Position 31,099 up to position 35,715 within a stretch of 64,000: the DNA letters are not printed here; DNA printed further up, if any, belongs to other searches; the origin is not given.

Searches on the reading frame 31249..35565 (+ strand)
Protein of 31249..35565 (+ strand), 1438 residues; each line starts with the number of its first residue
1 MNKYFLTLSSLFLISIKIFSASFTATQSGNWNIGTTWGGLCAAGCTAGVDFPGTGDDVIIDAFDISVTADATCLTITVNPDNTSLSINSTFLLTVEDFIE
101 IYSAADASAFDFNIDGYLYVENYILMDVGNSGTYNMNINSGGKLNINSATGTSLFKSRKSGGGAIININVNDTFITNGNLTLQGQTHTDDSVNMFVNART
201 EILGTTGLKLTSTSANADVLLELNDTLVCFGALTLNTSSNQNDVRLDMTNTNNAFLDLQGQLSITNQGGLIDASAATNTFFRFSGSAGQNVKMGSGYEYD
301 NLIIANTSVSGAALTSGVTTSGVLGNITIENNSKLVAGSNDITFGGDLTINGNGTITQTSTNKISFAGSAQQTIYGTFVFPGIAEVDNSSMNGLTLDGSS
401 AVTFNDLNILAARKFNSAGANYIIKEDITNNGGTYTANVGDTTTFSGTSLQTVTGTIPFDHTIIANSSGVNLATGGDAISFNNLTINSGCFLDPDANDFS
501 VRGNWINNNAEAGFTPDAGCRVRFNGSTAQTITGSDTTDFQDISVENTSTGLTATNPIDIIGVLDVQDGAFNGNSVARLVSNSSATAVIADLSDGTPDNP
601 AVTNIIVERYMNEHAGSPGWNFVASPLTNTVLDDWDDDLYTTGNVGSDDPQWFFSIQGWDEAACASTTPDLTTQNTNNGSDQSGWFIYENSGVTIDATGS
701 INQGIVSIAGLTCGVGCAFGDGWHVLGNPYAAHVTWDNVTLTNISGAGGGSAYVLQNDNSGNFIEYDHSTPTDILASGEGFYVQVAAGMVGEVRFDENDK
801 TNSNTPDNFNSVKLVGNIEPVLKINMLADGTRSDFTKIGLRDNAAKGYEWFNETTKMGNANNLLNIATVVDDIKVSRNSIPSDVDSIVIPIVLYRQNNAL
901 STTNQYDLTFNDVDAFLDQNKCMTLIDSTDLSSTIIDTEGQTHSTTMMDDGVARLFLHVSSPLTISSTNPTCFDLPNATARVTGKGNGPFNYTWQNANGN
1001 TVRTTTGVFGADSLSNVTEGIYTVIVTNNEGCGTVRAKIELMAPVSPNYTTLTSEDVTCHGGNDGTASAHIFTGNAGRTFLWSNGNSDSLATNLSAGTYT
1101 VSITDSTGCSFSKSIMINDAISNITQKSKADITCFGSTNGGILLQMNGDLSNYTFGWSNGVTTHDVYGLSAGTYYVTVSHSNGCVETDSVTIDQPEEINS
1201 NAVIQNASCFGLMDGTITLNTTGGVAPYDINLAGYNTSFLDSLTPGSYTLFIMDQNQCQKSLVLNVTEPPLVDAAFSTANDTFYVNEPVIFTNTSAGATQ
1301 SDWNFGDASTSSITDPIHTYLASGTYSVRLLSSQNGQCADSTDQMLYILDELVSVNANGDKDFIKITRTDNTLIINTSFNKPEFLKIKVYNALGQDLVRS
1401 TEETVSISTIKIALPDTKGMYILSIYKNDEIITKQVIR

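Call 16: search_protein_families(library=pfam, proteins=[window:31249-35565:+], max_evalue=0.001)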
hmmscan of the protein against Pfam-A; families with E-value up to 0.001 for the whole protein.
window:31249-35565:+ (1438 aa): 4 families
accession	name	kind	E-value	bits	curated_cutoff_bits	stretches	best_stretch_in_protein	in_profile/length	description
PF13573.12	SprB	-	4.2e-20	71.5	28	3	1202-1230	2-30/37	SprB repeat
PF18911.6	PKD_4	-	2e-08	34.6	27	1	1280-1344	15-80/85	PKD domain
PF18962.6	Por_Secre_tail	-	4.6e-06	27.3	27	0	1371-1437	8-75/75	Secretion system C-terminal sorting domain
PF00801.26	PKD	-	0.00017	21.9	23.5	1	1281-1332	9-65/80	PKD domain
